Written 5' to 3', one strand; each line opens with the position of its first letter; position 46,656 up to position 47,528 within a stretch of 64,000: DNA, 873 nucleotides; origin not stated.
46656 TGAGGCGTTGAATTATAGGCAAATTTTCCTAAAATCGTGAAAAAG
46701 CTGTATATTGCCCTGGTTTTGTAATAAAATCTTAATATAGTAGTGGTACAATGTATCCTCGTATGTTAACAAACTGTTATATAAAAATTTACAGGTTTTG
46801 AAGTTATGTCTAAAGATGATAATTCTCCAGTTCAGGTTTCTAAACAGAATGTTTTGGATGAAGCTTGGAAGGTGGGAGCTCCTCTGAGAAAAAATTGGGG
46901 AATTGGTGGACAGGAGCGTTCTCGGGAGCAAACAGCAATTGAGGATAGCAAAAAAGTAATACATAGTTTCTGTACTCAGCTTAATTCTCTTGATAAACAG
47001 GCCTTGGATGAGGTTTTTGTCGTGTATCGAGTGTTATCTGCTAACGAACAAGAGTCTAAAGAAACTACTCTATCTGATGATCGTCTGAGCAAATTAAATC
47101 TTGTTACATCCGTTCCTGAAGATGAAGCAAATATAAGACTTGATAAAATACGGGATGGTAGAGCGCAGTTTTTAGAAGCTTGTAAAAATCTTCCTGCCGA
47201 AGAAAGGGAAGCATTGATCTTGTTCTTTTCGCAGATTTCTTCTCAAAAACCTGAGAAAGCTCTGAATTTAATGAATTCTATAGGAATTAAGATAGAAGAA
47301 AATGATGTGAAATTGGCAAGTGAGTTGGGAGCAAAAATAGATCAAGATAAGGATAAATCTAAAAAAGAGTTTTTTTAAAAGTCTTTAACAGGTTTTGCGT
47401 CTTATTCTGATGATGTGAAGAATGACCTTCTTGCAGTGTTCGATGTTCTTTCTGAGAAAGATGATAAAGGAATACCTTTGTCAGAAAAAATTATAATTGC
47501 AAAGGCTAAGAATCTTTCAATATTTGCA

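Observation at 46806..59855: A 13-kb block of lineage-specific genes between comM and a TRAP binding protein, with no mobility genes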

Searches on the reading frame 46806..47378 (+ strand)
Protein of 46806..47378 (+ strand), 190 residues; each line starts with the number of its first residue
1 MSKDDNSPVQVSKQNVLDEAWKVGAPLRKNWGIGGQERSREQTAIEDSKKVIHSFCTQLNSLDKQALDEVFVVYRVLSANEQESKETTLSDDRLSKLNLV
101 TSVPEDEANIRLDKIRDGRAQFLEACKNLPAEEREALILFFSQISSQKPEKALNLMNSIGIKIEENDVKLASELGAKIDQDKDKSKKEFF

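Call 4: search_protein_families(library=pfam, proteins=[window:46806-47378:+], max_evalue=0.1)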
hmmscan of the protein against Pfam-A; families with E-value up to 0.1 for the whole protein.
window:46806-47378:+ (190 aa): 0 families

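Call 20: search_protein_families(library=ncbifam, proteins=[window:46806-47378:+], max_evalue=0.1)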
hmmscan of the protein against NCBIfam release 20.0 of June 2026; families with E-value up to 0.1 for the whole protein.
window:46806-47378:+ (190 aa): 1 family
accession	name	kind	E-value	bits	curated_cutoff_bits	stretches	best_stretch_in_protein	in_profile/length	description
TIGR02983.1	SigE-fam_strep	subfamily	0.046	13.6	141.55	1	99-143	82-125/162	SigE family RNA polymerase sigma factor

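Call 24: list_cluster_members(proteins=[P0001, window:46806-47378:+, window:47415-48317:+, window:48571-48918:+, window:49044-49487:+, window:50351-50932:-, window:52961-54427:+, window:54550-54945:+, window:55079-57484:+, window:49490-50335:+])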
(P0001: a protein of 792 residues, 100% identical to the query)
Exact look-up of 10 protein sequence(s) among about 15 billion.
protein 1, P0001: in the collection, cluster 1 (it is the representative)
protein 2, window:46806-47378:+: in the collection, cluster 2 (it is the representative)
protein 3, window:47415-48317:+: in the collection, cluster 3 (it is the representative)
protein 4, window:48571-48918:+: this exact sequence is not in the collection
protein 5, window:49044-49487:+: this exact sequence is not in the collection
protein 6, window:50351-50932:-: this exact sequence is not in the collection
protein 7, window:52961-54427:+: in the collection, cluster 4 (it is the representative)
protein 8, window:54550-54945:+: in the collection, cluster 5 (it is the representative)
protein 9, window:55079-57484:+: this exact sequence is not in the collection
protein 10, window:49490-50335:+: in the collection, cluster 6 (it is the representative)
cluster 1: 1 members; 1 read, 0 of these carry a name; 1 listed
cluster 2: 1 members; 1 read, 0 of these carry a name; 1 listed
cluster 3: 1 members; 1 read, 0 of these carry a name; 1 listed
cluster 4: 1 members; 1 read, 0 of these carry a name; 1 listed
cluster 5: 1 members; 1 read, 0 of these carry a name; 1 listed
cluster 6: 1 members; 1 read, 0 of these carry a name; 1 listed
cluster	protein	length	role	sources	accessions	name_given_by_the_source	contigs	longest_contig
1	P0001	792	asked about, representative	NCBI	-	-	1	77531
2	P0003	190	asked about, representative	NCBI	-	-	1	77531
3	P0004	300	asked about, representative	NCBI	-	-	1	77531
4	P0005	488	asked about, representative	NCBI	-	-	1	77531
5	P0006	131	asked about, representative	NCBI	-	-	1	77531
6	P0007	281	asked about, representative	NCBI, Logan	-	-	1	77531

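Call 89: search_protein_families(library=phrogs, proteins=[window:46806-47378:+], max_evalue=0.01)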
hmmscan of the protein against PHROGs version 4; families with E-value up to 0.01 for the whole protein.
window:46806-47378:+ (190 aa): 0 families

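Call 90: search_protein_families(library=padloc, proteins=[window:46806-47378:+], max_evalue=0.01)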
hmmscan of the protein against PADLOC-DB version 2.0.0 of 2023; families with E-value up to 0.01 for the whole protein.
window:46806-47378:+ (190 aa): 0 families
